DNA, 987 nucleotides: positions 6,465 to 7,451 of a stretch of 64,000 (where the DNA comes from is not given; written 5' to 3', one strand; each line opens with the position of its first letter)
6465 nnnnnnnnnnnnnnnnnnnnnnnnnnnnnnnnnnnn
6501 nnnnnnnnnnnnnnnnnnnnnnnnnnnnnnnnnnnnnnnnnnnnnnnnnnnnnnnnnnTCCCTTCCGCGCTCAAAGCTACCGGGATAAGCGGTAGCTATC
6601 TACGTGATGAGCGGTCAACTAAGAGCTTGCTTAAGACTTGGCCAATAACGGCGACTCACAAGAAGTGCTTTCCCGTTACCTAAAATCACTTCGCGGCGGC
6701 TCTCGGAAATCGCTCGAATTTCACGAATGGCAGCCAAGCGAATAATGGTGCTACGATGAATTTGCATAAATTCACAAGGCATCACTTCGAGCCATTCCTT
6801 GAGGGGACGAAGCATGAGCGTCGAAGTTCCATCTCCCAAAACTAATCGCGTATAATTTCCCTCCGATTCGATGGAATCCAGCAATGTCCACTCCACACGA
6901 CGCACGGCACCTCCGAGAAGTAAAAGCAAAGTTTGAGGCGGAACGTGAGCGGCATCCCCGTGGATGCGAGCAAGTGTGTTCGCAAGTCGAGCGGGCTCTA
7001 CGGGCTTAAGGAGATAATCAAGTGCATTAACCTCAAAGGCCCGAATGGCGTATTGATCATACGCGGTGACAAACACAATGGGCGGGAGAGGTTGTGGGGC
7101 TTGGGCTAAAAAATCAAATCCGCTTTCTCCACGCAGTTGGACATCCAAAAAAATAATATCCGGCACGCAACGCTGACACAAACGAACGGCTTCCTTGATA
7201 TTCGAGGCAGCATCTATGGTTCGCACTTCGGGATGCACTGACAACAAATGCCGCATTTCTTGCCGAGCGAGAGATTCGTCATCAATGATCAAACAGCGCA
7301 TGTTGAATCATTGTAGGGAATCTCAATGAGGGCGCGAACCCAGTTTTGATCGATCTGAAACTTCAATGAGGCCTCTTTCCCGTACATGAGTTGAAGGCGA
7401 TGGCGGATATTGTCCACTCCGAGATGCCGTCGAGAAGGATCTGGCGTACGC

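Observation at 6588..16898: A 30-bp direct-repeat box occurs three times, each about 60 nt upstream of a gene start: candidate LytTR regulon linking the T2SS operon, a 985-aa secreted protein and an NHLP peptide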

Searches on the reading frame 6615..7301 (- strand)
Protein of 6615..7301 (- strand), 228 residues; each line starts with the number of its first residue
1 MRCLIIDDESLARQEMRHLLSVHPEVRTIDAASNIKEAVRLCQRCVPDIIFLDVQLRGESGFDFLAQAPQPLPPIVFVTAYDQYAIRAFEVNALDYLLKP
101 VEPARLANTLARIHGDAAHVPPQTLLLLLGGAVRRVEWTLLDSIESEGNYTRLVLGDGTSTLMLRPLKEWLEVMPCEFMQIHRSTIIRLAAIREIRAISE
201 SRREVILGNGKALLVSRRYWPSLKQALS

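Call 8: search_protein_families(library=pfam, proteins=[window:6615-7301:-])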
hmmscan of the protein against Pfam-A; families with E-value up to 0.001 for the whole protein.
window:6615-7301:- (228 aa): 2 families
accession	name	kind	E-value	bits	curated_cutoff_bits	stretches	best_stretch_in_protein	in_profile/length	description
PF00072.30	Response_reg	-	1.3e-20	74.1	30.2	1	4-110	2-110/111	Response regulator receiver domain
PF04397.21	LytTR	-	4.2e-16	59.4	22.6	1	142-227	12-97/98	LytTr DNA-binding domain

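Call 10: find_encoding_contigs(protein=window:6615-7301:-, flank=10000, max_places=10)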
Protein window:6615-7301:- (228 aa): 14 contigs read that carry it; 10 places shown.
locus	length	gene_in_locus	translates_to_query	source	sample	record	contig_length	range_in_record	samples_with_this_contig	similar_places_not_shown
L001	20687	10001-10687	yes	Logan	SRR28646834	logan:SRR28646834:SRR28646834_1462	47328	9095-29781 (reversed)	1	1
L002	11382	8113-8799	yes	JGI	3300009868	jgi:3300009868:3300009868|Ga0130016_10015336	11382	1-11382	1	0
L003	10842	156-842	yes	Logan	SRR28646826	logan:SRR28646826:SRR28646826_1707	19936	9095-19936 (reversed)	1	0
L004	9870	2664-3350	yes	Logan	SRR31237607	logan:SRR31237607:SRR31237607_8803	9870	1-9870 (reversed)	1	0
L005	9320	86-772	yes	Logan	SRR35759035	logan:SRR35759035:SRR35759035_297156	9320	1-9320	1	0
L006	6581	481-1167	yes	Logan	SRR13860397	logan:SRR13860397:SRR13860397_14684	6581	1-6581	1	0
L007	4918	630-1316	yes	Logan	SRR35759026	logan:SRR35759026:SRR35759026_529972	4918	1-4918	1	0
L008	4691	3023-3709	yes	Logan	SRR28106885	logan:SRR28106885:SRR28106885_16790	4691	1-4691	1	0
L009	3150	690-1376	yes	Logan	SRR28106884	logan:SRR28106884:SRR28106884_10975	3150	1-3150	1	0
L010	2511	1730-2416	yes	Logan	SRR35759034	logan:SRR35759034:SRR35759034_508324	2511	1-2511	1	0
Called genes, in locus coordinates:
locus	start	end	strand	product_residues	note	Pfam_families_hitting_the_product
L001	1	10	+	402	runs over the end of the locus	PF04055:Radical_SAM, PF13353:Fer4_12 (faint), PF13186:SPASM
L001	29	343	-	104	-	PF02979:NHase_alpha (weak)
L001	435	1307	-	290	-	PF00072:Response_reg, PF04397:LytTR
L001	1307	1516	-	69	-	-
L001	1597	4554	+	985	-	-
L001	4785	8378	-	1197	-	-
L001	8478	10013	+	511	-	PF05231:MASE1, PF06580:His_kinase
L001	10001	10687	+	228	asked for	PF00072:Response_reg, PF04397:LytTR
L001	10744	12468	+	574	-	PF13401:AAA_22 (faint), PF05157:MshEN, PF00437:T2SSE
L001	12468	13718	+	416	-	PF28597:T2SSF_N, PF00482:T2SSF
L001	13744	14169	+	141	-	PF08334:T2SSG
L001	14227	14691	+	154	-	-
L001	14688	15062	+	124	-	-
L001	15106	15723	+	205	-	-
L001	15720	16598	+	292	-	PF21687:T2SSK_1st (weak)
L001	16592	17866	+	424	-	-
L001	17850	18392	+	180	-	PF10741:T2SSM_b (faint)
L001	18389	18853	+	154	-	-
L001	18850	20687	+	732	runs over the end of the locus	PF21305:type_II_gspD_N0 (faint), PF03958:Secretin_N, PF00263:Secretin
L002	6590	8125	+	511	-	PF05231:MASE1, PF06580:His_kinase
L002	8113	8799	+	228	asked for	PF00072:Response_reg, PF04397:LytTR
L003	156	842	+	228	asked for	PF00072:Response_reg, PF04397:LytTR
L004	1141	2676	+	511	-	PF05231:MASE1, PF06580:His_kinase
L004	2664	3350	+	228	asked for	PF00072:Response_reg, PF04397:LytTR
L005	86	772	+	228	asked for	PF00072:Response_reg, PF04397:LytTR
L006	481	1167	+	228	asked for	PF00072:Response_reg, PF04397:LytTR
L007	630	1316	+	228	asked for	PF00072:Response_reg, PF04397:LytTR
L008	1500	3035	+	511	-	PF05231:MASE1, PF06580:His_kinase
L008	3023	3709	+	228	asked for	PF00072:Response_reg, PF04397:LytTR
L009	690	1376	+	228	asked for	PF00072:Response_reg, PF04397:LytTR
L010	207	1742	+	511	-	PF05231:MASE1, PF06580:His_kinase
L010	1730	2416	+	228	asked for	PF00072:Response_reg, PF04397:LytTR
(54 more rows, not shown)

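Call 11: find_homologous_proteins(query=window:6615-7301:-)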
Query window:6615-7301:- (228 aa): 8000 proteins with E <= 0.001 among 8000 candidates; the best 120 are listed.
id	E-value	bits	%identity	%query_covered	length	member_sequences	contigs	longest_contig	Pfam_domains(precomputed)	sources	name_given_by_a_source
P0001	2.6e-143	493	99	100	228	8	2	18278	PF04397.22,PF00072.31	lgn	-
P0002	5.0e-83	296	61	100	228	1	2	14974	PF04397.22,PF00072.31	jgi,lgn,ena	-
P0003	3.5e-74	267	55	100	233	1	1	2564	PF04397.22,PF00072.31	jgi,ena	-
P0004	5.8e-74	267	55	100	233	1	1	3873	PF04397.22,PF00072.31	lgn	-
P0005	1.0e-73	266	53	100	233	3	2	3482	PF04397.22,PF00072.31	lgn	-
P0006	1.6e-69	252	51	100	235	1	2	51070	PF04397.22,PF00072.31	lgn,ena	-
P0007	6.6e-69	250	52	100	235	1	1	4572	PF04397.22,PF00072.31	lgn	-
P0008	8.3e-68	246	51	100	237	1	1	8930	PF04397.22,PF00072.31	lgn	-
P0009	4.6e-67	244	50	100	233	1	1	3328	PF04397.22,PF00072.31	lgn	-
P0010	6.9e-66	240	51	100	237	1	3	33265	PF04397.22,PF00072.31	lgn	-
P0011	8.0e-66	240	47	100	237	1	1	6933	PF04397.22,PF00072.31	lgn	-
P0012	2.6e-65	238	50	100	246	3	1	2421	PF04397.22,PF00072.31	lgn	-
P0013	7.2e-65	237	52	100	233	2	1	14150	PF04397.22,PF00072.31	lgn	-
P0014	8.2e-65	237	53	98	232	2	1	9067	PF04397.22,PF00072.31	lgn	-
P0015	5.7e-64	234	50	100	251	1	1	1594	PF04397.22,PF00072.31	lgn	-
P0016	6.0e-64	234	49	98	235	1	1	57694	PF04397.22,PF00072.31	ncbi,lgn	-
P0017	7.2e-64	234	50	98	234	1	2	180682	PF04397.22,PF00072.31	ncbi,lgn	-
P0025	1.4e-61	226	47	100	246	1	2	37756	PF04397.22,PF00072.31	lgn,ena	-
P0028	2.9e-61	225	46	100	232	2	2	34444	PF04397.22,PF00072.31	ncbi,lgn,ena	-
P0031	5.4e-58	214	46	100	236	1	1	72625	PF04397.22,PF00072.31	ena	-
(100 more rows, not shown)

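Call 13: find_encoding_contigs(protein=P0002, flank=10000, max_places=3)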
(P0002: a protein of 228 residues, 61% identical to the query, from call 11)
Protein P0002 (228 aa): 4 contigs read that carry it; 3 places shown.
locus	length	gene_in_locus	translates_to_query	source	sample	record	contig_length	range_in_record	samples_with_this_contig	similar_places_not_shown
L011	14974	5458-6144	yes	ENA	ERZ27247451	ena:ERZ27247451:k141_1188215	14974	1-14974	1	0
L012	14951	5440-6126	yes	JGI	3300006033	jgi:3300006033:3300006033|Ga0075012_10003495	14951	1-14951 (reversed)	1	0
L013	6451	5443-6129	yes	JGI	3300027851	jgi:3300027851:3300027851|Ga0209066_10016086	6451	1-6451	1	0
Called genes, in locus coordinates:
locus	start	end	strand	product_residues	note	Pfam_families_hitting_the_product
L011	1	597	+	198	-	?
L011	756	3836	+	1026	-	-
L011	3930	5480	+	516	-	PF05231:MASE1, PF06580:His_kinase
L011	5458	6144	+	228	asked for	PF00072:Response_reg, PF04397:LytTR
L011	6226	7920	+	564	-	PF13401:AAA_22 (faint), PF05157:MshEN, PF00437:T2SSE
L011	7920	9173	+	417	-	PF28597:T2SSF_N, PF00482:T2SSF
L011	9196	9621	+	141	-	PF07963:N_methyl (weak), PF08334:T2SSG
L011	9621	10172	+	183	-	PF07963:N_methyl (weak)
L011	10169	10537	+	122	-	-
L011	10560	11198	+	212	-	-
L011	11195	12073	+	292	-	PF21687:T2SSK_1st (weak)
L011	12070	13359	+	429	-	-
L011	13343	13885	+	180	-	-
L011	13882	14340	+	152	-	-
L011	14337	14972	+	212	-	?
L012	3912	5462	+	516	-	PF05231:MASE1, PF06580:His_kinase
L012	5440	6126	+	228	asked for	PF00072:Response_reg, PF04397:LytTR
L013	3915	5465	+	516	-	PF05231:MASE1, PF06580:His_kinase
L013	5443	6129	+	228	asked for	PF00072:Response_reg, PF04397:LytTR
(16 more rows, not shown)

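Call 14: find_encoding_contigs(protein=P0006, flank=10000, max_places=2)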
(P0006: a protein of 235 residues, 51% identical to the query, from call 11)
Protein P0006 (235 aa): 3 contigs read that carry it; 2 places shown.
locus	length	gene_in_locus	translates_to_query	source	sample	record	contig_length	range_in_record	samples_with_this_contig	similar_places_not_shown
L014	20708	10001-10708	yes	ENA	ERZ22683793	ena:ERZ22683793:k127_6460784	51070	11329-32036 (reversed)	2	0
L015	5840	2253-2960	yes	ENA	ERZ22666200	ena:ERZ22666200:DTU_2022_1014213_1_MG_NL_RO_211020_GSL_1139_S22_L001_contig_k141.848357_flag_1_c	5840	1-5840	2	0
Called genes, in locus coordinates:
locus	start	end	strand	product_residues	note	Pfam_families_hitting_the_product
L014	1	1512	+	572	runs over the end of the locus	PF02321:OEP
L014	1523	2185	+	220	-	-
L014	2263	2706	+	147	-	PF27793:RNP_Burkhold (faint), PF14407:Frankia_peptide (weak), PF02979:NHase_alpha (weak)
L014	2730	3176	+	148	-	PF02979:NHase_alpha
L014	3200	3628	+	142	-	PF02979:NHase_alpha (weak), PF14407:Frankia_peptide (weak)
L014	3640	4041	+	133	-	PF02979:NHase_alpha (weak)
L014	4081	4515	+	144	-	PF02979:NHase_alpha (weak)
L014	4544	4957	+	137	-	PF02979:NHase_alpha (weak)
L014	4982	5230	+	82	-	-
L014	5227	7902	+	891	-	PF13575:DUF4135, PF05147:LANC_like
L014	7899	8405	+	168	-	-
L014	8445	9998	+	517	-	PF05231:MASE1, PF06580:His_kinase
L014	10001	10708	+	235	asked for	PF00072:Response_reg, PF04397:LytTR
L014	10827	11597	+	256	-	PF00072:Response_reg, PF04397:LytTR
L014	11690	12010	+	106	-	PF02979:NHase_alpha (weak)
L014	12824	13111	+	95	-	-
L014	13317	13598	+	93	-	-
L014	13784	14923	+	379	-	PF03389:MobA_MobL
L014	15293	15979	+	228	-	-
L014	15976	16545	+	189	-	PF04011:LemA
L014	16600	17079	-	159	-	-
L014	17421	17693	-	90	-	-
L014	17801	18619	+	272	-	PF05116:S6PP (faint), PF08282:Hydrolase_3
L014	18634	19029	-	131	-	-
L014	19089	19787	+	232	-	PF01648:ACPS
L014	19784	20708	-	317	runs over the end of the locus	PF03547:Mem_trans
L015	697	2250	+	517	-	PF05231:MASE1, PF06580:His_kinase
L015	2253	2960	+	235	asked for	PF00072:Response_reg, PF04397:LytTR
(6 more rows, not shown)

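Call 15: find_encoding_contigs(protein=P0010, flank=10000, max_places=2)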
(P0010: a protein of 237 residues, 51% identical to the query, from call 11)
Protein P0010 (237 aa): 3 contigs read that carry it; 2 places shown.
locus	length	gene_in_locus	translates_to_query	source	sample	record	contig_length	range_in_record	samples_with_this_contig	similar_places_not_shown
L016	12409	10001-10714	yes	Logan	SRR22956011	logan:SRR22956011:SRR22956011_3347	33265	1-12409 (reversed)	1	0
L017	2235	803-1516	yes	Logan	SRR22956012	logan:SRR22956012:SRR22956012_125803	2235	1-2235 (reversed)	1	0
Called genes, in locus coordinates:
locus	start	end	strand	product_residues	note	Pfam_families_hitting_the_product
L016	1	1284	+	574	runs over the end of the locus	PF02321:OEP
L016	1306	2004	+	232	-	-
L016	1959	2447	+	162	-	PF27793:RNP_Burkhold (faint), PF14407:Frankia_peptide (faint), PF02979:NHase_alpha (weak)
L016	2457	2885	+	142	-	PF02979:NHase_alpha (weak)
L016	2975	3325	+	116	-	PF02979:NHase_alpha (faint)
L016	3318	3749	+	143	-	PF02979:NHase_alpha (weak)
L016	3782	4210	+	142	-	PF02979:NHase_alpha (faint)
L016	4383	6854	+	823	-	PF13575:DUF4135, PF05147:LANC_like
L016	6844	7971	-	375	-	PF22541:DUF7005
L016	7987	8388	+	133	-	-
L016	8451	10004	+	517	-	PF05231:MASE1, PF06580:His_kinase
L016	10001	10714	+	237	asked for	PF00072:Response_reg, PF04397:LytTR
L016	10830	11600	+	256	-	PF00072:Response_reg, PF04397:LytTR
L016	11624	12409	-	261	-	?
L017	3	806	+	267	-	?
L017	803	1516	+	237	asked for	PF00072:Response_reg, PF04397:LytTR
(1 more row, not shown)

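Call 19: find_encoding_contigs(protein=P0016, flank=10000, max_places=1)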
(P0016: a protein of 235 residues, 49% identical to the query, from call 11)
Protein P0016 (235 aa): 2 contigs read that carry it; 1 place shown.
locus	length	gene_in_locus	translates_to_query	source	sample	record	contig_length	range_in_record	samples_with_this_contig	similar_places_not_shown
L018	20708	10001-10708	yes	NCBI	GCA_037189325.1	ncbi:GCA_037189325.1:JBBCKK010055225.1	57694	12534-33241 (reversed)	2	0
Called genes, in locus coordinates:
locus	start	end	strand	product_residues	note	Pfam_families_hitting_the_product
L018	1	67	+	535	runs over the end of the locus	PF00005:ABC_tran, PF02463:SMC_N (faint), PF03193:RsgA_GTPase (faint), PF13175:AAA_15 (faint), PF13555:AAA_29 (faint), PF12848:ABC_tran_Xtn, PF00005:ABC_tran, PF13304:AAA_21 (weak), +2 more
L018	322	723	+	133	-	PF00903:Glyoxalase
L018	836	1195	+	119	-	-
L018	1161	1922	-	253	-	PF09323:DUF1980 (weak), PF21537:DUF1980_C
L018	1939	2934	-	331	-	PF03773:ArsP_1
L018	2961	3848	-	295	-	PF00950:ABC-3, PF01032:FecCD (faint)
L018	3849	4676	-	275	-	PF00005:ABC_tran, PF13304:AAA_21 (faint)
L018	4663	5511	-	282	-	PF01297:ZnuA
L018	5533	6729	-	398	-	PF01979:Amidohydro_1, PF07969:Amidohydro_3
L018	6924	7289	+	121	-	-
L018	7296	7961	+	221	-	PF05721:PhyH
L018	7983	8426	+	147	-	PF07883:Cupin_2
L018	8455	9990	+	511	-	PF05231:MASE1, PF06580:His_kinase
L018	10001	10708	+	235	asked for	PF00072:Response_reg, PF04397:LytTR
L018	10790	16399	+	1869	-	PF12951:PATR, PF03797:Autotransporter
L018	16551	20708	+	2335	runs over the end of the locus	PF12951:PATR, PF03797:Autotransporter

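Call 20: find_encoding_contigs(protein=P0017, flank=10000, max_places=1)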
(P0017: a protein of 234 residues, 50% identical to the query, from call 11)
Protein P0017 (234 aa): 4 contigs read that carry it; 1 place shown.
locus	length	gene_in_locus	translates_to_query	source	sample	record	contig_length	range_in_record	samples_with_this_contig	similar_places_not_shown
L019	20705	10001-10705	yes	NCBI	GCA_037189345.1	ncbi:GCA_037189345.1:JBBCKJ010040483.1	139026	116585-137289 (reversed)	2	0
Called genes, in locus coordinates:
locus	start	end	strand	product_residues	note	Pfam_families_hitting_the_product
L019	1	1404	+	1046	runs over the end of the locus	?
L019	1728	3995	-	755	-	PF00535:Glycos_transf_2 (weak)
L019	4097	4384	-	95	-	PF01471:PG_binding_1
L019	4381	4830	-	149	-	PF01471:PG_binding_1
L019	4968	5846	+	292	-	PF00106:adh_short, PF01370:Epimerase (faint), PF08659:KR, PF13561:adh_short_C2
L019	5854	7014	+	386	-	PF13378:MR_MLE_C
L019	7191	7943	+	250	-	-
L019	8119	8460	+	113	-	PF04342:DMT_6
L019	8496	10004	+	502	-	PF05231:MASE1, PF06580:His_kinase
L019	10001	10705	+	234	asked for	PF00072:Response_reg, PF04397:LytTR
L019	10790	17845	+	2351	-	PF12951:PATR, PF03797:Autotransporter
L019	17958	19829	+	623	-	-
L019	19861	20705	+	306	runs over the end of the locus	PF10114:PocR, PF12833:HTH_18, PF00165:HTH_AraC (weak)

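Call 21: find_encoding_contigs(protein=P0028, flank=10000, max_places=1)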
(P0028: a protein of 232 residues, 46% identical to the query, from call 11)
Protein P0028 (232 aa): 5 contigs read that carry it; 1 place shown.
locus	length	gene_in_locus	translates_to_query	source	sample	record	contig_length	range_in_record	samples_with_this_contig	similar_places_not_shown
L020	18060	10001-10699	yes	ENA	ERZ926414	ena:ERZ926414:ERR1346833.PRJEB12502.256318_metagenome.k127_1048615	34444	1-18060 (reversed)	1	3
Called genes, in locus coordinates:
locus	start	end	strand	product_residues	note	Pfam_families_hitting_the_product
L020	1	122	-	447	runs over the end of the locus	PF07969:Amidohydro_3 (faint), PF01979:Amidohydro_1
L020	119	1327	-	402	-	PF04389:Peptidase_M28, PF01546:Peptidase_M20, PF07687:M20_dimer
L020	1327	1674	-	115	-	PF00576:Transthyretin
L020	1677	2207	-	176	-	PF09349:OHCU_decarbox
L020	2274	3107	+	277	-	PF01014:Uricase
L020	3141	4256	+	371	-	PF00266:Aminotran_5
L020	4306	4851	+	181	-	PF12804:NTP_transf_3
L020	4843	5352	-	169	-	PF11969:DcpS_C (weak), PF01230:HIT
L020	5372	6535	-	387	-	PF02684:LpxB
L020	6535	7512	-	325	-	PF01408:GFO_IDH_MocA, PF22725:GFO_IDH_MocA_C3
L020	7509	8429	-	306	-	PF17930:LpxI_N, PF06230:LpxI_C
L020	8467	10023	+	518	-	PF05231:MASE1, PF06580:His_kinase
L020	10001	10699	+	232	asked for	PF00072:Response_reg, PF04397:LytTR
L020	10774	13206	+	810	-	-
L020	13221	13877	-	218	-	PF07722:Peptidase_C26 (faint), PF00117:GATase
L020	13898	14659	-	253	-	PF01551:Peptidase_M23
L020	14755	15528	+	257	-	PF23023:Anti-Pycsar_Apyc1, PF00753:Lactamase_B, PF13483:Lactamase_B_3 (faint), PF12706:Lactamase_B_2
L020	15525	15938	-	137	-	PF22091:DUF6941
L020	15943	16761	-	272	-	PF02673:BacA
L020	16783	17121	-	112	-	PF00543:P-II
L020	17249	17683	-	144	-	PF00583:Acetyltransf_1, PF13673:Acetyltransf_10 (weak), PF13508:Acetyltransf_7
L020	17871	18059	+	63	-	?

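Call 24: search_protein_families(library=ncbifam, proteins=[window:6615-7301:-], max_evalue=0.01)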
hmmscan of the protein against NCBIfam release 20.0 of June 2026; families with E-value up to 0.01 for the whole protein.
window:6615-7301:- (228 aa): 70 families (the best 25 are shown)
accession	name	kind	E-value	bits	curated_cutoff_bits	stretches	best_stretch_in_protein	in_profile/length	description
NF008677.0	PRK11697.1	equivalog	1.5e-46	158.7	246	1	1-227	2-235/238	two-component system response regulator BtsR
NF010684.1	PRK14084.1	equivalog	7.4e-35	120.9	375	2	1-116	1-118/254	response regulator transcription factor LytR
NF007935.0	PRK10651.1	equivalog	1.1e-13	50.9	250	1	2-114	8-124/216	two-component system response regulator NarL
NF011896.0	PRK15369.1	equivalog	4.7e-13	49.2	242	1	2-106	5-113/211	two component system response regulator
NF001965.0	PRK00742.1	subfamily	2.3e-12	46.8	293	1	1-104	4-112/357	chemotaxis-specific protein-glutamate methyltransferase CheB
NF009206.0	PRK12555.1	subfamily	4.8e-12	45.5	342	1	1-101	1-106/340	chemotaxis-specific protein-glutamate methyltransferase CheB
NF007708.0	PRK10403.1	equivalog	4.2e-11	42.7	343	1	2-109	8-119/215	nitrate/nitrite response regulator protein NarP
NF047785.1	respo_reg_MadR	equivalog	9.6e-10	38.2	300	1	1-115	1-122/209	MadR family response regulator transcription factor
TIGR01818.1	ntrC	equivalog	8.3e-09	34.7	558.6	1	4-104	2-104/463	nitrogen regulation protein NR(I)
TIGR02154.1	PhoB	equivalog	1.5e-08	34.3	296.2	1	2-115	4-118/226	phosphate regulon transcriptional regulator PhoB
TIGR01387.1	cztR_silR_copR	subfamily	3.3e-08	33.4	279.2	1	4-113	2-110/218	heavy metal response regulator transcription factor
NF052313.1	T9SS_RR_PorX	equivalog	6.2e-08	31.8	300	1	4-112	4-114/513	T9SS response regulator signal transducer PorX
NF007928.2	PRK10643.1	equivalog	9.2e-08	32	330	1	1-112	1-111/216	two-component system response regulator PmrA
NF008469.0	PRK11361.1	equivalog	1.3e-07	30.7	714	1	2-106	6-112/461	acetoacetate metabolism transcriptional regulator AtoC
NF045944.1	ResRegRpaBCyano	equivalog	1.5e-07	31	330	1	4-113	1-111/229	response regulator transcription factor RpaB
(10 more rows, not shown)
